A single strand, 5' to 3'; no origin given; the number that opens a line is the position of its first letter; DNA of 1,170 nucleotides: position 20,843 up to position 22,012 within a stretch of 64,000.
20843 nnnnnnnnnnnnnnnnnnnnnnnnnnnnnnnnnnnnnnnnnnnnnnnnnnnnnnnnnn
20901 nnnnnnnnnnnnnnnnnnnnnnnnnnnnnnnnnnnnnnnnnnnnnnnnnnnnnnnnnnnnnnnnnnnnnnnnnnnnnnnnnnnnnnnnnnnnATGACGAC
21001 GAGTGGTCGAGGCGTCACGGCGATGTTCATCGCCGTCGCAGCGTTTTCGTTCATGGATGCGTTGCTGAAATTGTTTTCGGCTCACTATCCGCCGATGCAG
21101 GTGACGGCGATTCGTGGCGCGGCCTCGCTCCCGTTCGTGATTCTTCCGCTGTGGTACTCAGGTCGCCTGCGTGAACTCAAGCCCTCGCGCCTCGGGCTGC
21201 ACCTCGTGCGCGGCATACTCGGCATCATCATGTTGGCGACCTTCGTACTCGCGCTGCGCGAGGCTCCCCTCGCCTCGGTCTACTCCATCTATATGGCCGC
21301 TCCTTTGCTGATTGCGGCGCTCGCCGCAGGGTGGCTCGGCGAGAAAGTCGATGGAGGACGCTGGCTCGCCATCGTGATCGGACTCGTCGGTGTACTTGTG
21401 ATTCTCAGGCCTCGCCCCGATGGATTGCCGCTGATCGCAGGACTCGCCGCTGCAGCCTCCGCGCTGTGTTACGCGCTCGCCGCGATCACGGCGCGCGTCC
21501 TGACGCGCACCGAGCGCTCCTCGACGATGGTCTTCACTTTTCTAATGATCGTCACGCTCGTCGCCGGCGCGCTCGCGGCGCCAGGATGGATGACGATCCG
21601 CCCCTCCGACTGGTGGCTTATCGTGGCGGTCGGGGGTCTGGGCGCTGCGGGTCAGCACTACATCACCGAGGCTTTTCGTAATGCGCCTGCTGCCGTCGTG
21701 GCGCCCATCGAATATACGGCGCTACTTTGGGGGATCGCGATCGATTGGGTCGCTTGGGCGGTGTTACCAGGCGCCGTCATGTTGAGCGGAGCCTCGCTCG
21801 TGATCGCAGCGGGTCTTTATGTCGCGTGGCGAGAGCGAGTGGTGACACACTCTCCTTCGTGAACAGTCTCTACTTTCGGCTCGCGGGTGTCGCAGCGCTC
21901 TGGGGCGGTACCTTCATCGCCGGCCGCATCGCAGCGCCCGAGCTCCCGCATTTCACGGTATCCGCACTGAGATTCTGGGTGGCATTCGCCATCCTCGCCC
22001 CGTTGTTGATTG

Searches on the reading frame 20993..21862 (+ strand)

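Call 85: search_protein_families(library=pfam, proteins=[window:20993-21862:+], max_evalue=0.01)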
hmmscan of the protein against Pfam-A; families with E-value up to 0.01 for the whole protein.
window:20993-21862:+ (289 aa): 1 family
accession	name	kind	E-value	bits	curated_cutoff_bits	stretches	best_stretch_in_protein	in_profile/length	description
PF00892.27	EamA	-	2.4e-19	70.4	28.2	2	6-138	2-134/135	EamA-like transporter family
